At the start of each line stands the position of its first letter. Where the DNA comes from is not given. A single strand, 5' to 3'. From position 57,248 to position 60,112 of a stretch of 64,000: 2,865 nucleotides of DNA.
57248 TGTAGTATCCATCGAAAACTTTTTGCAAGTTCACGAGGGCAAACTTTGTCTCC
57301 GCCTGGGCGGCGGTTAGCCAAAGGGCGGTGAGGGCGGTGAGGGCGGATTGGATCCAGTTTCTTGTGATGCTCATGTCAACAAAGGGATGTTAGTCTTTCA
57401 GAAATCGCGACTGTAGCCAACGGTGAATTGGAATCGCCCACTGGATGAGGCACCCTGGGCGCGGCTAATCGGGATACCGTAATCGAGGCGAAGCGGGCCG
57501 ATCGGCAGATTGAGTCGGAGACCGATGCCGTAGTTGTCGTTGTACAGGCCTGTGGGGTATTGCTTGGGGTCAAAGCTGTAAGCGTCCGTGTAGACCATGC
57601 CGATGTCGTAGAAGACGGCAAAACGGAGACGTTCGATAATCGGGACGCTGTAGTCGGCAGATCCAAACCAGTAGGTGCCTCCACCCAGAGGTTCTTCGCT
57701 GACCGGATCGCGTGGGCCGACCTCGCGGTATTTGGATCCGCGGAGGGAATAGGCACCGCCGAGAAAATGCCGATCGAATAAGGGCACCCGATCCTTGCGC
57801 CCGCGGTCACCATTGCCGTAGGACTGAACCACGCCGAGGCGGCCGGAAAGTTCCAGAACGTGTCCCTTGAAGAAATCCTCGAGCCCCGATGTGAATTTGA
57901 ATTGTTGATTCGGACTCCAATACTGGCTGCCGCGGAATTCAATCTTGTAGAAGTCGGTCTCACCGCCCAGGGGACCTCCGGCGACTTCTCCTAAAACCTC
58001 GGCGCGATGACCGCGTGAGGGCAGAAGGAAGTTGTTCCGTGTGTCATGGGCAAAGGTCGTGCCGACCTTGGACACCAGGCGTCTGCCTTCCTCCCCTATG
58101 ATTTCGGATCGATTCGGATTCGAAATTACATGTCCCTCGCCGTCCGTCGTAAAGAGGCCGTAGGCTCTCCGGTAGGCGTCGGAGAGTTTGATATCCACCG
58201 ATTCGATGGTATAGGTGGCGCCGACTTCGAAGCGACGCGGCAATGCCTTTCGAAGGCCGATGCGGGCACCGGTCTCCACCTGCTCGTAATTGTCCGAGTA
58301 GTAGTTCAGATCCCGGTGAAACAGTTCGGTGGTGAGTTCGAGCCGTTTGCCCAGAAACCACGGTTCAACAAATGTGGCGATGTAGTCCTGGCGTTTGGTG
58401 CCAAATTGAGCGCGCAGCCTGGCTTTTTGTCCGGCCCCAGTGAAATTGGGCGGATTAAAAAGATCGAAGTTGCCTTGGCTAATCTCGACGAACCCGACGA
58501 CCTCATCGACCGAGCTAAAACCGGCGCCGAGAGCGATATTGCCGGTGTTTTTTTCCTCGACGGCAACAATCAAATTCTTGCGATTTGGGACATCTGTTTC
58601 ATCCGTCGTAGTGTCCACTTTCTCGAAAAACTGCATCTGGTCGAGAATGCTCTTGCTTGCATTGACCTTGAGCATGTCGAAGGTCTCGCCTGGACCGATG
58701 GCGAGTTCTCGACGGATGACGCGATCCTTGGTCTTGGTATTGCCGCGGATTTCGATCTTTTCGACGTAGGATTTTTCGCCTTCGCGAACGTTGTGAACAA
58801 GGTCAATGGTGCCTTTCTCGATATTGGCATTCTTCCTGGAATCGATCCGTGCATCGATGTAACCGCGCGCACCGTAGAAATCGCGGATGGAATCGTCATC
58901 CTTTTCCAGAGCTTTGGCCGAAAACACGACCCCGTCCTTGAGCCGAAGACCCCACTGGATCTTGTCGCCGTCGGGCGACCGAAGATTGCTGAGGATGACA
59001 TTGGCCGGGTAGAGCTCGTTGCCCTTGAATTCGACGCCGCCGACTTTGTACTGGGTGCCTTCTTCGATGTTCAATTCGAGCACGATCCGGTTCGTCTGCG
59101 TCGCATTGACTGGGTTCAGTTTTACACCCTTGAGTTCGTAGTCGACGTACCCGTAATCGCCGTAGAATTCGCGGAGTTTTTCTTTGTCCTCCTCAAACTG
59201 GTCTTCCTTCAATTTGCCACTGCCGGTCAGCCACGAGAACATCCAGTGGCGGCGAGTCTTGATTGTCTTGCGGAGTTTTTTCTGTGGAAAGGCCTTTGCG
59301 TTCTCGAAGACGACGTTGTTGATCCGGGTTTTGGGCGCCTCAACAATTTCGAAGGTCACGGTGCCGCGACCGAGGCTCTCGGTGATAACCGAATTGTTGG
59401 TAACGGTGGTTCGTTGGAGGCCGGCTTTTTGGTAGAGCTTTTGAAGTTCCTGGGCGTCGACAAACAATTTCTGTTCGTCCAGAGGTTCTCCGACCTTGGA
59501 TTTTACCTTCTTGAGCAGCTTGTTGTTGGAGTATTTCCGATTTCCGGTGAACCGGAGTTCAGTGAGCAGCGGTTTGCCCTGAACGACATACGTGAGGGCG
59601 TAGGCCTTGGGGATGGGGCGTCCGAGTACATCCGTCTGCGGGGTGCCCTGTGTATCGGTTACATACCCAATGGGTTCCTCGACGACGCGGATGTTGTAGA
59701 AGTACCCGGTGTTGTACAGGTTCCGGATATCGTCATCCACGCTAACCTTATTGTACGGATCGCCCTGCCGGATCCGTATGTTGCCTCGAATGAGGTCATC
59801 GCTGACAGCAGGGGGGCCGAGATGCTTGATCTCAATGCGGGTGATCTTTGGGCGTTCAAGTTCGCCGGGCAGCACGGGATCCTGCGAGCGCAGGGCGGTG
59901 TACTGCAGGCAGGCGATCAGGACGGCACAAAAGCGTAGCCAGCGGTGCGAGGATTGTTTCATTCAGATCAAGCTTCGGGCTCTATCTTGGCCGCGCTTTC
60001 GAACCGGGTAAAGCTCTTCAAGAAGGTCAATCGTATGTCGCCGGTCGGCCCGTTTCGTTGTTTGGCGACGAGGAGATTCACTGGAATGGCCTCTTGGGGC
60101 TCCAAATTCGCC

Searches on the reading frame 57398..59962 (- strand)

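Call 24: search_protein_families(library=pfam, proteins=[window:57398-59962:-], max_evalue=0.0001)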
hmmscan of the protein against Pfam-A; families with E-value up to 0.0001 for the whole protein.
window:57398-59962:- (854 aa): 3 families
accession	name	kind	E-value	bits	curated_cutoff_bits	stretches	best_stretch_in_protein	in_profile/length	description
PF01103.29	Omp85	-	4.8e-58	197.6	24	1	506-850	1-323/325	Omp85 superfamily domain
PF07244.20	POTRA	-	1e-54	183.6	21.3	5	305-395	1-79/79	Surface antigen variable number repeat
PF08479.16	POTRA_2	-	1.4e-08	34.8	24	0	133-207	3-74/76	POTRA domain, ShlB-type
